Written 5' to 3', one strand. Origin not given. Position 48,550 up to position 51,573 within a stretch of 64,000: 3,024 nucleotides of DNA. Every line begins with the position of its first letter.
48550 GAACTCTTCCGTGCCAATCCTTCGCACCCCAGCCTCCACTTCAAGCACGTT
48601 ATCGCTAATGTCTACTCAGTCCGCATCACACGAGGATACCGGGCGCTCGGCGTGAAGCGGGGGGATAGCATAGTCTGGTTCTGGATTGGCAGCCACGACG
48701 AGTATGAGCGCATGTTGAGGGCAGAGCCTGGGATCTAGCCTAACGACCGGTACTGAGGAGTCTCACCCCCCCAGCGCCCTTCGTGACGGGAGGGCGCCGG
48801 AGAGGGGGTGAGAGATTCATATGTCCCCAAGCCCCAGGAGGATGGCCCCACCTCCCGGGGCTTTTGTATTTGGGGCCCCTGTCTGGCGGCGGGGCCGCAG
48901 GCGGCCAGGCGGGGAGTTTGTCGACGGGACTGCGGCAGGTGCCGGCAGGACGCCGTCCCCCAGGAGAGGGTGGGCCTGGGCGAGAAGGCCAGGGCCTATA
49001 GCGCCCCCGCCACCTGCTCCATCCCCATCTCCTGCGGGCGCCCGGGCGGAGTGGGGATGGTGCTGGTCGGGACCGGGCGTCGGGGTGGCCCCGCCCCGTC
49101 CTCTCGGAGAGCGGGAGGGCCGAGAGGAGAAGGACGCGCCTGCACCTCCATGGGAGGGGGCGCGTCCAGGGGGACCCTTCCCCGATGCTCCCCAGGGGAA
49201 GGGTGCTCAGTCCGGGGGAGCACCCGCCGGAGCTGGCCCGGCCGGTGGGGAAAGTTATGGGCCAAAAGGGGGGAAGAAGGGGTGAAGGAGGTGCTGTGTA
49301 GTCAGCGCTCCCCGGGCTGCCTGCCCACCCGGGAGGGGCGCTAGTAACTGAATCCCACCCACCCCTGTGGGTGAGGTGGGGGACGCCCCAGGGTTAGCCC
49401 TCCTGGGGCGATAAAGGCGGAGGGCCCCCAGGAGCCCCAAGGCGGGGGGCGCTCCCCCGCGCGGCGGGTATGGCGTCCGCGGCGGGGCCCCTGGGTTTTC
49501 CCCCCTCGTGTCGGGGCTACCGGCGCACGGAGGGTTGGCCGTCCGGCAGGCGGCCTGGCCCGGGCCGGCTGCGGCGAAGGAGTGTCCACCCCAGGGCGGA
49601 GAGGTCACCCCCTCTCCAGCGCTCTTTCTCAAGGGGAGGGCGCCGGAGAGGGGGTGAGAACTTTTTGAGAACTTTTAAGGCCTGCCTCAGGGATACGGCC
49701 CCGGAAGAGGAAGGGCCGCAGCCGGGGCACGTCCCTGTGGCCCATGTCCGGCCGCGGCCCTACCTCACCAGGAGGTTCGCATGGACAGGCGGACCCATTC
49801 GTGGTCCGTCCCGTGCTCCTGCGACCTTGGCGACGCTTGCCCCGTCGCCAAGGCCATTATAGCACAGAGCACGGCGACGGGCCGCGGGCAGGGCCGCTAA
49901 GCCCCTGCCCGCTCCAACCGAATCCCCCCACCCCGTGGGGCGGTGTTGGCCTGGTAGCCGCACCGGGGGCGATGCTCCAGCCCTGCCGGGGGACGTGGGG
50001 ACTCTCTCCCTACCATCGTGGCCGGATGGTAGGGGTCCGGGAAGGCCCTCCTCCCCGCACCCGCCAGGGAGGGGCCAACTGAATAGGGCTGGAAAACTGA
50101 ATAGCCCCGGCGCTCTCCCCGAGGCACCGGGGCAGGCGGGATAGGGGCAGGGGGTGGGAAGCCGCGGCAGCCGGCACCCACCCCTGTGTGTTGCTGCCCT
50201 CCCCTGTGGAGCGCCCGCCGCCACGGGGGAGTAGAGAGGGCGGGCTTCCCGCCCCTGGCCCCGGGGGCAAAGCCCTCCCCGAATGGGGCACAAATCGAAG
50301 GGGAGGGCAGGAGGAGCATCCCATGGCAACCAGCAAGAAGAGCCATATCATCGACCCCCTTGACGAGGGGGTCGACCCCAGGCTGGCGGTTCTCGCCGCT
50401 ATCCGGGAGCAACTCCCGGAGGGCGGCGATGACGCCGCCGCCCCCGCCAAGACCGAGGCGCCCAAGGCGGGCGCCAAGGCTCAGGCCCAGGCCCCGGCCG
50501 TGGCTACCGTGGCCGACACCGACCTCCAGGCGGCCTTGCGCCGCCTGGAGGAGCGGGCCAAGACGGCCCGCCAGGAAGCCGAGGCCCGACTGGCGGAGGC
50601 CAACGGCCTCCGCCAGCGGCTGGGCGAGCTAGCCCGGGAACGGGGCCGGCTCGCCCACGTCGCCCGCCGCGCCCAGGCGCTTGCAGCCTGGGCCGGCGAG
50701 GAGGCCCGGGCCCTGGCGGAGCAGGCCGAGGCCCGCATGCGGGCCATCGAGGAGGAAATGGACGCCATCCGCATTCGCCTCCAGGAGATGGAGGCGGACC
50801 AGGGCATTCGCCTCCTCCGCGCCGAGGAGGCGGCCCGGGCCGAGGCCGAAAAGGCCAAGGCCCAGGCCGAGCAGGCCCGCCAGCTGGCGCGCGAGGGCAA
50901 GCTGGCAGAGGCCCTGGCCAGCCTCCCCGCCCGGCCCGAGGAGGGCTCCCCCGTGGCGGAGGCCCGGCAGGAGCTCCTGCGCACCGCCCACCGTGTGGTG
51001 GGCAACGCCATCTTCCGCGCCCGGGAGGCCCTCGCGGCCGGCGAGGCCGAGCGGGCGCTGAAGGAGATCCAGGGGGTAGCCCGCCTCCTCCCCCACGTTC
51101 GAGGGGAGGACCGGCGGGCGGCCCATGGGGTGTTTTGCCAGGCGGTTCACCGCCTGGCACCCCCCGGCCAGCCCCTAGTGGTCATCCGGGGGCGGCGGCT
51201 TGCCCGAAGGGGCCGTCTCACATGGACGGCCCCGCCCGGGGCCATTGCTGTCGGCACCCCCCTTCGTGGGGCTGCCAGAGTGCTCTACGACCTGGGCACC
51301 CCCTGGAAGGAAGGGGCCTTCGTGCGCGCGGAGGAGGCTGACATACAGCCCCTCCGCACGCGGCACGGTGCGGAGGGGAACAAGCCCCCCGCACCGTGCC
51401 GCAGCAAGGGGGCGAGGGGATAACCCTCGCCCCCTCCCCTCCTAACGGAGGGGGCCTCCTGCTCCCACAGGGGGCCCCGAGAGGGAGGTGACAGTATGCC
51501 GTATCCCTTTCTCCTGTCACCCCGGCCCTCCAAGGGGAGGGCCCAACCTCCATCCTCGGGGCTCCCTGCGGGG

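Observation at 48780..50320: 1.5-kb coding-poor, repeat-dense GC-rich region after the TA operon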

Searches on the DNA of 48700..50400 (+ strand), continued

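Call 101: search_with_rna_model(model_id=R1, sources=[window, L001, L005, L006, L013, L016, L020, L022, L047, L052], max_evalue=1e-10, make_alignment=true)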
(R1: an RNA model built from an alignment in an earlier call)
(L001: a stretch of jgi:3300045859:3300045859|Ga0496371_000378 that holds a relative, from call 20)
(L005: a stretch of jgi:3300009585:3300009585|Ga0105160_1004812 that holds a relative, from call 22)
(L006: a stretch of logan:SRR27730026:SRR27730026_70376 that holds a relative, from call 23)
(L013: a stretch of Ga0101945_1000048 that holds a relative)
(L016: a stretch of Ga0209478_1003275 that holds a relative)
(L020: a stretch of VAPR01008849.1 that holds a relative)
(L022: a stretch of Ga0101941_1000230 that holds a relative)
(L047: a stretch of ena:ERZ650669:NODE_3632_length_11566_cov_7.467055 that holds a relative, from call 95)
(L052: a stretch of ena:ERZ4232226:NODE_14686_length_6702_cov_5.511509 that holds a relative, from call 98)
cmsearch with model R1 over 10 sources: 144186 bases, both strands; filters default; matches with E-value up to 1e-10: 22.
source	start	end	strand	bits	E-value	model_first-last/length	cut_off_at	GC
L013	8182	8307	-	122.3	3.8e-29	1-126/126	no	0.72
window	49302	49432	+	116.9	9e-28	1-126/126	no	0.72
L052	6002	6125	+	116.2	1.4e-27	1-126/126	no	0.71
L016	2584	2707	+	115.7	1.8e-27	1-126/126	no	0.69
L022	9575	9698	+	115.7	1.8e-27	1-126/126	no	0.69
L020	1842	1965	+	113.6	6.2e-27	1-126/126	no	0.74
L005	1368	1492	+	112.3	1.3e-26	1-126/126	no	0.77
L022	9389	9511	+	112.2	1.4e-26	1-126/126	no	0.73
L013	7681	7805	-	111.3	2.3e-26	1-126/126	no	0.77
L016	3573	3707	+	111.1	2.6e-26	1-126/126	no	0.7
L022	10528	10662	+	111.1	2.6e-26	1-126/126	no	0.7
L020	2024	2155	+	108.8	9.8e-26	1-126/126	no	0.74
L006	375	498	+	105.5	6.7e-25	1-126/126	no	0.75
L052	2723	2845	+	104.4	1.3e-24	1-126/126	no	0.76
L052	5816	5938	+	103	2.9e-24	1-126/126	no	0.7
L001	4903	5022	+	99.9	1.7e-23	1-126/126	no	0.78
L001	3506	3628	+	95.3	2.6e-22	1-126/126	no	0.74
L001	9275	9398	+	93.2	8.9e-22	1-126/126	no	0.72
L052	6529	6665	+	91.4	2.5e-21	1-126/126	no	0.74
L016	2997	3166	+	80.6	1.4e-18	1-126/126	no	0.73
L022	9952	10121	+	78.7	4.3e-18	1-126/126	no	0.74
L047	4277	4402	+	54.6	5.3e-12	1-126/126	no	0.75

Alignment A9: 22 matches aligned to the model, 185 columns, each read 5' to 3' on its own strand. Consensus structure (alignment columns), stored with it:
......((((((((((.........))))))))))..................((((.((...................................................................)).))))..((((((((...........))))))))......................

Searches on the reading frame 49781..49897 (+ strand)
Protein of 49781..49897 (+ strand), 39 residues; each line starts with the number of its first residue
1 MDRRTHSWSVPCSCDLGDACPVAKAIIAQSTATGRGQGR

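Call 68: search_protein_families(library=pfam, proteins=[window:49781-49897:+], max_evalue=1)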
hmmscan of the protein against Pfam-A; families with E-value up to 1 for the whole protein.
seq(39 aa): 0 families

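Call 93: search_protein_representatives(protein=window:49781-49897:+)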
Query: 39 residues. Proteins with E-value up to 0.001 (for the whole library): 2; up to 1e-10: 0; up to 1e-30: 0. The best 2 are listed.
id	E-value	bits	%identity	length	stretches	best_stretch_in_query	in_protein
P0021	5.6e-06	41.5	52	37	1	4-36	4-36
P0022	3.5e-04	36.0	38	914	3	5-22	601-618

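Call 98: find_encoding_contigs(protein=P0021, flank=10000, max_places=3)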
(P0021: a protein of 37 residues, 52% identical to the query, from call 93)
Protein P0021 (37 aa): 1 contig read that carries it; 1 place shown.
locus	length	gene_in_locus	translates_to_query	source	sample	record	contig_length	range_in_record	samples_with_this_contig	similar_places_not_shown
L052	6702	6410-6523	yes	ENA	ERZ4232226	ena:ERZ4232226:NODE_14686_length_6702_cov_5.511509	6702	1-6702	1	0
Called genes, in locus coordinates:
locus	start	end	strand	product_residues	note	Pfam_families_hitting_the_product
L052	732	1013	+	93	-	-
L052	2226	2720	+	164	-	-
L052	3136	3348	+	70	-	-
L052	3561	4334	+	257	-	-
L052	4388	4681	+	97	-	-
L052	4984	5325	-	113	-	-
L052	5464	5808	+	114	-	-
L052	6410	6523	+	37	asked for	-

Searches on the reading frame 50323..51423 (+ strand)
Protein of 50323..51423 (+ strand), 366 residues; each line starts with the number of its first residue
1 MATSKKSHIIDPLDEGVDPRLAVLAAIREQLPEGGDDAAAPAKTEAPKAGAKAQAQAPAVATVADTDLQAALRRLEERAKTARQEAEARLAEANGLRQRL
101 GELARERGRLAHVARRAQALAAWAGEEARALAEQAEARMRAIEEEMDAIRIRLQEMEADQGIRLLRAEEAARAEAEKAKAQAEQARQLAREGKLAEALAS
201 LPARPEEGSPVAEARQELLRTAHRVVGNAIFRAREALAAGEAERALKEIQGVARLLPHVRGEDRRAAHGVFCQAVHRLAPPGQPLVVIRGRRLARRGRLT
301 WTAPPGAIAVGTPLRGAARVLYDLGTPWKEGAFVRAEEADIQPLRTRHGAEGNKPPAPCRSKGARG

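Call 14: search_protein_families(library=pfam, proteins=[window:50323-51423:+], max_evalue=0.01)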
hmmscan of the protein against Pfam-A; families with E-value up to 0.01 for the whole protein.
window:50323-51423:+ (366 aa): 0 families

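Call 19: find_homologous_proteins(query=window:50323-51423:+)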
Query window:50323-51423:+ (366 aa): 20 proteins with E <= 0.001 among 8000 candidates.
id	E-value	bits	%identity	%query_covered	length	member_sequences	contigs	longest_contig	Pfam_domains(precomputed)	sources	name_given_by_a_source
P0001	7.5e-217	737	100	100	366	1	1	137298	-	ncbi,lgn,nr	ncbi:hypothetical protein HRbin24_00053 [bacterium HR24]|nr:hypothetical protein HRbin24_00053 [bact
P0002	1.2e-133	464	69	95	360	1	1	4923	-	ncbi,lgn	-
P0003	1.1e-125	438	69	91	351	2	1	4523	-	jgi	-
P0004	7.5e-125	435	65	95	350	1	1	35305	-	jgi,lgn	jgi:hypothetical protein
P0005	4.7e-116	406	61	97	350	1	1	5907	-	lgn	-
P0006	7.1e-102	359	77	59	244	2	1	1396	-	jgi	-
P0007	2.1e-82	295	54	91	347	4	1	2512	-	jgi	jgi:hypothetical protein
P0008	8.3e-79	283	50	95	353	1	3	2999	-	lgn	-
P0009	1.2e-78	283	53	91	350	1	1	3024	-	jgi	jgi:tetratricopeptide (TPR) repeat protein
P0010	7.7e-78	280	51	91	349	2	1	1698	-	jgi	jgi:tetratricopeptide (TPR) repeat protein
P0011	2.4e-77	279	49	93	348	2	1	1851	-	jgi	jgi:tetratricopeptide (TPR) repeat protein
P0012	1.4e-76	276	53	91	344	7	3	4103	-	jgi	jgi:tetratricopeptide (TPR) repeat protein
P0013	3.2e-76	275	52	93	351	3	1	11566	-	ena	-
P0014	3.5e-76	275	51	91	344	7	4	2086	-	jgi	jgi:tetratricopeptide (TPR) repeat protein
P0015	2.1e-75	272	53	90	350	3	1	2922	-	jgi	jgi:tetratricopeptide (TPR) repeat protein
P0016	4.2e-75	271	50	91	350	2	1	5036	-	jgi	jgi:hypothetical protein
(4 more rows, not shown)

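Call 20: find_encoding_contigs(protein=P0004, flank=10000, max_places=3)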
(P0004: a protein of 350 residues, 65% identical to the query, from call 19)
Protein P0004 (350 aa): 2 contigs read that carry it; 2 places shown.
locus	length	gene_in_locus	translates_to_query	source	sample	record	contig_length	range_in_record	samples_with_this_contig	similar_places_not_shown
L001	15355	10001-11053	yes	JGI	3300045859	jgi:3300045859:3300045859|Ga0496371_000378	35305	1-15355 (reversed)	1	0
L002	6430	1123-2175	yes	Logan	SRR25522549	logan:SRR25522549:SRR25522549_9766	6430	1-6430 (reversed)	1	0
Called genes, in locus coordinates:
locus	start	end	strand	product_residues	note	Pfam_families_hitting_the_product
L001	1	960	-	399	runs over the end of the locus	PF17989:ALP_N, PF21522:MreB-like_C (faint)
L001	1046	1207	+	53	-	-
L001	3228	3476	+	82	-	-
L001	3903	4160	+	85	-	-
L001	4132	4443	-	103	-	-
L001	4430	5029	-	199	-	-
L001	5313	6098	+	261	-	-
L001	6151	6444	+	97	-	-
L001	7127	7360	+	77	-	-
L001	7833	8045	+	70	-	PF15919:HicB_lk_antitox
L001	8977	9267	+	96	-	-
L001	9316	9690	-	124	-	-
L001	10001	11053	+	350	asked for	-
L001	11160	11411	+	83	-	PF04255:DUF433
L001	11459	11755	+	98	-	PF18480:DUF5615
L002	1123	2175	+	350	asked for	-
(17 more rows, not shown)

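Call 21: find_encoding_contigs(protein=P0002, flank=10000, max_places=3)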
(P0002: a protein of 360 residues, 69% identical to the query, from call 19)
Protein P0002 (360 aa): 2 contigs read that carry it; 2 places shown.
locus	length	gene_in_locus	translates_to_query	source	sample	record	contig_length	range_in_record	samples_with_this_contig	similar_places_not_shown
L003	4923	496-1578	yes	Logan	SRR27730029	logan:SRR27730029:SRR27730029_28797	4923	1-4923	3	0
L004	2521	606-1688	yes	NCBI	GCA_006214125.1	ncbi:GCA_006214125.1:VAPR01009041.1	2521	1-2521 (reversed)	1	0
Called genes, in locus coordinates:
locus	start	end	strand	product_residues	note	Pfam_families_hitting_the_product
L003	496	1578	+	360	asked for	-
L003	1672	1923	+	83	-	PF04255:DUF433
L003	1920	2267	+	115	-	PF18478:PIN_10 (weak), PF18480:DUF5615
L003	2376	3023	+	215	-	-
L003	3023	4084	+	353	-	PF01807:Zn_ribbon_DnaG, PF08275:DNAG_N (weak), PF13155:Toprim_2, PF13362:Toprim_3, PF13662:Toprim_4 (weak)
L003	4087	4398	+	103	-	-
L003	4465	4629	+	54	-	-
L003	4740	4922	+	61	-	?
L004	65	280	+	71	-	-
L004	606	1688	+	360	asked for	-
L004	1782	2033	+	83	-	PF04255:DUF433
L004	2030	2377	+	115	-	PF18478:PIN_10 (weak), PF18480:DUF5615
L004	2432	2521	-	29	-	?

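Call 22: find_encoding_contigs(protein=P0003, flank=10000, max_places=3)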
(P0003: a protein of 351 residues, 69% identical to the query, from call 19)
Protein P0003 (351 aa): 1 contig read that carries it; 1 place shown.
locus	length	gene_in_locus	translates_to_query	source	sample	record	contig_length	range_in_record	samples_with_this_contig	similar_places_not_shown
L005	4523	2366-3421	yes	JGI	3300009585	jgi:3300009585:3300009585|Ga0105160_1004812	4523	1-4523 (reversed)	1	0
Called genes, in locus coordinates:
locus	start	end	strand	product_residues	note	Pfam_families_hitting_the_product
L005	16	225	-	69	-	-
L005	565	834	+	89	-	-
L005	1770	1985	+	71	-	-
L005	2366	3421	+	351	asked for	-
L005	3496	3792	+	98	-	PF01909:NTP_transf_2, PF18765:Polbeta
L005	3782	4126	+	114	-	PF01934:HepT-like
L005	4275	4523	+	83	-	?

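Call 23: find_encoding_contigs(protein=P0005, flank=10000, max_places=3)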
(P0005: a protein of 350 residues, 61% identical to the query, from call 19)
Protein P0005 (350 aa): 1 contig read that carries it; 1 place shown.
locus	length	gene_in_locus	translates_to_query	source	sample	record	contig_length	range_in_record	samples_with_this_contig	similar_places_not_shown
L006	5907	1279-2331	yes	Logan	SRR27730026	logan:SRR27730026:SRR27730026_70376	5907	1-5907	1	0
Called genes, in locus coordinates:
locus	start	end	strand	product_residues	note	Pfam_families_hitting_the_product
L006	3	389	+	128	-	?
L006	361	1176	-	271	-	-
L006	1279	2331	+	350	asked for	-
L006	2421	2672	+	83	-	PF04255:DUF433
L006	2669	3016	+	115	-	PF18478:PIN_10 (weak), PF18480:DUF5615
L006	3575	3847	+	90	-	-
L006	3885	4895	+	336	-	PF01807:Zn_ribbon_DnaG, PF08275:DNAG_N (weak), PF13155:Toprim_2, PF13362:Toprim_3, PF13662:Toprim_4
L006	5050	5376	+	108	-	-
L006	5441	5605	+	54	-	-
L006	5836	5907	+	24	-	?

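Call 86: predict_structure(alignment_id=A8)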
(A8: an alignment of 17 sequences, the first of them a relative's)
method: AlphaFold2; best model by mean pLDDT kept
length: 366 residues; sequences in the alignment: 17
mean_pLDDT: 85.3   pTM: 0.67
mean pLDDT of the five models: 85.3, 82.7, 81.9, 81.6, 81.0
residues with pLDDT >= 90: 274; 70-90: 13; 50-70: 26; < 50: 53
segments of 3 or more residues with pLDDT < 50: 1-17, 31-59, 349-354
pLDDT, mean of each block of 10 residues (from residue 1): 43 50 69 44 41 41 75 94 95 97 98 97 95 97 98 95 94 96 98 97 95 98 98 98 98 96 96 97 96 93 94 97 97 97 75 52 55
secondary structure, 60 per line:
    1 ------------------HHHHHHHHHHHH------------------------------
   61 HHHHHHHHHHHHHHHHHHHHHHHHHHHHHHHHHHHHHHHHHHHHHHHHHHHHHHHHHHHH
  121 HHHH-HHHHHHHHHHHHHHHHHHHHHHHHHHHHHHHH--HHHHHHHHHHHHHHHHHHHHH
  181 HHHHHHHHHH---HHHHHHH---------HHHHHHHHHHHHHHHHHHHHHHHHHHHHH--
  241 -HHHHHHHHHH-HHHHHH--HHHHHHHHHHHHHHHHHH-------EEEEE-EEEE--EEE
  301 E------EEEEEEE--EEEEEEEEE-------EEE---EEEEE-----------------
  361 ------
elements in order: H19-30 H61-124 H126-157 H160-190 H194-200 H210-238 H242-251 H253-258 H261-278 E286-290 E292-295 E298-301 E308-314 E317-325 E333-335 E339-343

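Call 88: fold_search(model_id=the predicted structure, library=pdb)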
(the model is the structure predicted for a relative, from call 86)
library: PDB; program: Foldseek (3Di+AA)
matches with E <= 10: 599; with E <= 0.001: 0
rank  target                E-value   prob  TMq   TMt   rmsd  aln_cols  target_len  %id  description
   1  2ra1                  2.4e-02  0.69  0.18  0.17  22.7       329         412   14  Crystal structure of the N-terminal part of the bacterial S-layer protein SbsC (released 2008-08-19)
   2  2jbw_B                1.8e-01  0.82  0.15  0.15   8.2       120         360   12  Crystal Structure of the 2,6-dihydroxy-pseudo-oxynicotine Hydrolase. (released 2007-01-04)
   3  5ayw_D                2.1e-01  0.66  0.19  0.31  19.0       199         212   13  Structure of a membrane complex (released 2016-02-24)
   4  3fnb_B                2.2e-01  0.75  0.16  0.16   5.8       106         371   10  Crystal structure of acylaminoacyl peptidase SMU_737 from Streptococcus mutans UA159 (released 2009-01-06)
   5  6wcz_A                2.2e-01  0.33  0.20  0.21  26.1       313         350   12  CryoEM structure of full-length ZIKV NS5-hSTAT2 complex (released 2020-07-08)
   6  6xns_A                2.4e-01  0.47  0.19  0.20  13.8       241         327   22  C3_crown-05 (released 2020-12-23)
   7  2jbw_A                3.2e-01  0.85  0.14  0.14   6.1        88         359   14  Crystal Structure of the 2,6-dihydroxy-pseudo-oxynicotine Hydrolase. (released 2007-01-04)
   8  8qda_A                3.2e-01  0.33  0.14  0.13   8.2       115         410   16  Wdyg1p Ser256DHA (PMSF) (released 2024-03-13)
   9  9sv3_D                3.4e-01  0.21  0.14  0.19  24.4       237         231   13  Local refinement of EloB/EloC/VHL/CV2a/14-3-3zeta/ERa from pose 1 (released 2025-12-03)
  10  8e0o_B                4.4e-01  0.23  0.16  0.26  23.0       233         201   21  Heterotrimeric variant of tcTRP9, hetBGL03-15-18 (released 2023-04-12)
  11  2jbw_C                4.6e-01  0.66  0.15  0.15   6.6        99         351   12  Crystal Structure of the 2,6-dihydroxy-pseudo-oxynicotine Hydrolase. (released 2007-01-04)
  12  6xns_C                4.6e-01  0.35  0.19  0.21  11.7       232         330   22  C3_crown-05 (released 2020-12-23)
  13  6zfd_A                4.6e-01  0.28  0.14  0.21  24.2       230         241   12  14-3-3 zeta bound to the phosphorylated 18E6 C-terminus (released 2021-02-17)
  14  3pe0_B                4.6e-01  0.28  0.17  0.23  25.7       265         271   12  Structure of the central region of the plakin domain of plectin (released 2011-02-02)
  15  4dhq                  4.6e-01  0.18  0.14  0.20  24.6       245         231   13  Small-molecule inhibitors of 14-3-3 protein-protein interactions from virtual screening (released 2013-07-31)
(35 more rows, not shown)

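Call 95: find_encoding_contigs(protein=P0013, flank=10000, max_places=2)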
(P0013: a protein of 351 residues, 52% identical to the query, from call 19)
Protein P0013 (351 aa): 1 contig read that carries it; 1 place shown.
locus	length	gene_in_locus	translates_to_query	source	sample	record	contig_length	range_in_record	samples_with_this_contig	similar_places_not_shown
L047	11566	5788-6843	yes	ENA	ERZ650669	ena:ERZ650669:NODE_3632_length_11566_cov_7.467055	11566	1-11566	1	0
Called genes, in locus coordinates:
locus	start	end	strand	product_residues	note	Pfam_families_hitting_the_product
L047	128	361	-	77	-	-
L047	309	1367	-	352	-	PF17989:ALP_N, PF21522:MreB-like_C (faint)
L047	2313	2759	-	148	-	PF02643:DUF192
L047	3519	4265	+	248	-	-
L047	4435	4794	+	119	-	-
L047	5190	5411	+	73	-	-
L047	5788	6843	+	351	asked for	-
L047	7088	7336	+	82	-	PF04255:DUF433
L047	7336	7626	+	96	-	PF18478:PIN_10 (weak), PF18480:DUF5615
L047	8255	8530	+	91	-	-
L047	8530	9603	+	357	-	PF01807:Zn_ribbon_DnaG, PF08275:DNAG_N, PF13362:Toprim_3 (weak), PF13662:Toprim_4 (faint), PF13155:Toprim_2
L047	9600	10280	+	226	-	PF00565:SNase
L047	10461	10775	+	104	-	-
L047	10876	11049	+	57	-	-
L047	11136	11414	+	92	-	-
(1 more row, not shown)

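Call 96: find_encoding_contigs(protein=P0016, flank=10000, max_places=2)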
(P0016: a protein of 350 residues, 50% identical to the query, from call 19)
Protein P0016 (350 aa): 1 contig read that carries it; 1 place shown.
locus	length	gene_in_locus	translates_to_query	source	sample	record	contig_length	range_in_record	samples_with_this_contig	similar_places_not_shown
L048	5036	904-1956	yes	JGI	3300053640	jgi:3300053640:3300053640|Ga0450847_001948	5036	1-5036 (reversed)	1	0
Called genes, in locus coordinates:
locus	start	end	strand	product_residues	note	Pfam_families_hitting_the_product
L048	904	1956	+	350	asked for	-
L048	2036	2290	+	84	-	PF04255:DUF433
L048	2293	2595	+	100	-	PF01909:NTP_transf_2, PF18765:Polbeta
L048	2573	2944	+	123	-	PF01934:HepT-like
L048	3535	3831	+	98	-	-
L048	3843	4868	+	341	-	PF01807:Zn_ribbon_DnaG, PF08275:DNAG_N, PF13155:Toprim_2, PF13362:Toprim_3 (weak)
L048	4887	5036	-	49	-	?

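Call 97: find_encoding_contigs(protein=P0012, flank=10000, max_places=3)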
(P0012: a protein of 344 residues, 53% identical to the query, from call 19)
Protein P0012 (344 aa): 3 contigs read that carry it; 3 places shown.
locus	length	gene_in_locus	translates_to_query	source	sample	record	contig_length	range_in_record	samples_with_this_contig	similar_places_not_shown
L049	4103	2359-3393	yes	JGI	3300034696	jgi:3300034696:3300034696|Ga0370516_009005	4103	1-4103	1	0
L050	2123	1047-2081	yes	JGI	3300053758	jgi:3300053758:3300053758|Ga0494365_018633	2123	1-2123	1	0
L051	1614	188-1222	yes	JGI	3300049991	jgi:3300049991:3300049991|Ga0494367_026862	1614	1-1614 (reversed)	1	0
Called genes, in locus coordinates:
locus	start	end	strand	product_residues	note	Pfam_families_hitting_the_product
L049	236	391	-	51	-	-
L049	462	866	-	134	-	-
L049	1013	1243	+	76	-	-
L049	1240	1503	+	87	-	PF24732:ParE_like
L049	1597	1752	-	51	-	-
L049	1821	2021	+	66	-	-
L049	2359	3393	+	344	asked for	-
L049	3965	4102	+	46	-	?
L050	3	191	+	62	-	?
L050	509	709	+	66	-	-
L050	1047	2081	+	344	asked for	-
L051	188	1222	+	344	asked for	-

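Call 112: search_protein_families(library=ncbifam, proteins=[window:50323-51423:+], max_evalue=0.01)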
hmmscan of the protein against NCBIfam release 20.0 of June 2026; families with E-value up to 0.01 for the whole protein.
window:50323-51423:+ (366 aa): 0 families
